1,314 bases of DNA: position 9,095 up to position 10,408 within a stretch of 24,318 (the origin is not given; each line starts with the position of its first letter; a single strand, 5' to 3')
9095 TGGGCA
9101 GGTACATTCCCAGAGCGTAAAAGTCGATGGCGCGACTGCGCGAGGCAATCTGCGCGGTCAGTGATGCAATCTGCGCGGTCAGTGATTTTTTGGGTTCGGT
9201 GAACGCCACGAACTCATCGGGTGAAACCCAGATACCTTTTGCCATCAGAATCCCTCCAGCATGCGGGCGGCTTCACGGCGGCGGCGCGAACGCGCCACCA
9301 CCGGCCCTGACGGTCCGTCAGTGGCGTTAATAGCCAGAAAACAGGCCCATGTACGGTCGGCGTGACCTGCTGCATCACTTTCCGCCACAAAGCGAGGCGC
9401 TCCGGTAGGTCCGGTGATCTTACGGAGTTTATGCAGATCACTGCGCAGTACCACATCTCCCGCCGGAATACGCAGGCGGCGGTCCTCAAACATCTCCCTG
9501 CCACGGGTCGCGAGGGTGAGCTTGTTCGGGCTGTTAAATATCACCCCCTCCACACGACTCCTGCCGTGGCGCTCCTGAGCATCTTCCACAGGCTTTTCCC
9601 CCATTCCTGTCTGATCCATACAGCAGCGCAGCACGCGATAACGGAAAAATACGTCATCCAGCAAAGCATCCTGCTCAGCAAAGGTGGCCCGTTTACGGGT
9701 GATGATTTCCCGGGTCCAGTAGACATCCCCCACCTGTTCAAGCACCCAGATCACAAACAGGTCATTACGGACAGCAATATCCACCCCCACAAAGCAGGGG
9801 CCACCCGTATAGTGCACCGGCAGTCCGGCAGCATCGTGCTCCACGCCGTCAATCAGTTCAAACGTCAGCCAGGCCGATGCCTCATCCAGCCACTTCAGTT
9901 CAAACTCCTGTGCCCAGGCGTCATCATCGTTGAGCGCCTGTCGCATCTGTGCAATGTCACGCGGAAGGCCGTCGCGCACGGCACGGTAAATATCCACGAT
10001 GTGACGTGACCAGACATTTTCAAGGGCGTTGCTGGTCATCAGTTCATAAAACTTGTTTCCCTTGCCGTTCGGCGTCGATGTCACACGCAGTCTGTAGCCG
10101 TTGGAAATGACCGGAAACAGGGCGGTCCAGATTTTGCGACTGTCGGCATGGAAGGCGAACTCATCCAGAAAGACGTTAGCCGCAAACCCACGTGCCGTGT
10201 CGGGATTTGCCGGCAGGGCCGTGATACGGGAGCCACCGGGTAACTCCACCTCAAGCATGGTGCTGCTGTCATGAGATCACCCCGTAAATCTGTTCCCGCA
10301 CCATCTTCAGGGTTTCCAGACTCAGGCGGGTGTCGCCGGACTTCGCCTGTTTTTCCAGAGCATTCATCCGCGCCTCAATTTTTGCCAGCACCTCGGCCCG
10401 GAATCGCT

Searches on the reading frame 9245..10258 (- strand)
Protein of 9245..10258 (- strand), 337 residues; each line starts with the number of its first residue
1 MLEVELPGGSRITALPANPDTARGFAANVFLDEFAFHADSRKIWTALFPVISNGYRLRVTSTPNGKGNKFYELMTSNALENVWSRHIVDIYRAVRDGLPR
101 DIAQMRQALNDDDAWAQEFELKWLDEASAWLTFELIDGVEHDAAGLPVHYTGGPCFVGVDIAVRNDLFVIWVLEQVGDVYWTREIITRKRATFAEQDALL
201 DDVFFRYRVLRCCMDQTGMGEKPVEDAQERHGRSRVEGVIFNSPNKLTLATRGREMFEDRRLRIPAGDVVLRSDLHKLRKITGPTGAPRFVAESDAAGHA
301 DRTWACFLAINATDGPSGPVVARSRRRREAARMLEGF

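Call 7: search_protein_families(library=pfam, proteins=[window:9245-10258:-])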
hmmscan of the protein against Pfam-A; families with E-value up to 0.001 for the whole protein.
window:9245-10258:- (337 aa): 2 families
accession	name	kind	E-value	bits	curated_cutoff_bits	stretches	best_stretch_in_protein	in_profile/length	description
PF17289.8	Terminase_6C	-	1.3e-27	97.2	22.6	1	157-312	1-154/155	Terminase RNaseH-like domain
PF03237.21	Terminase_6N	-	8.1e-16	58.8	22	1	6-135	73-212/215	Terminase large subunit, T4likevirus-type, N-terminal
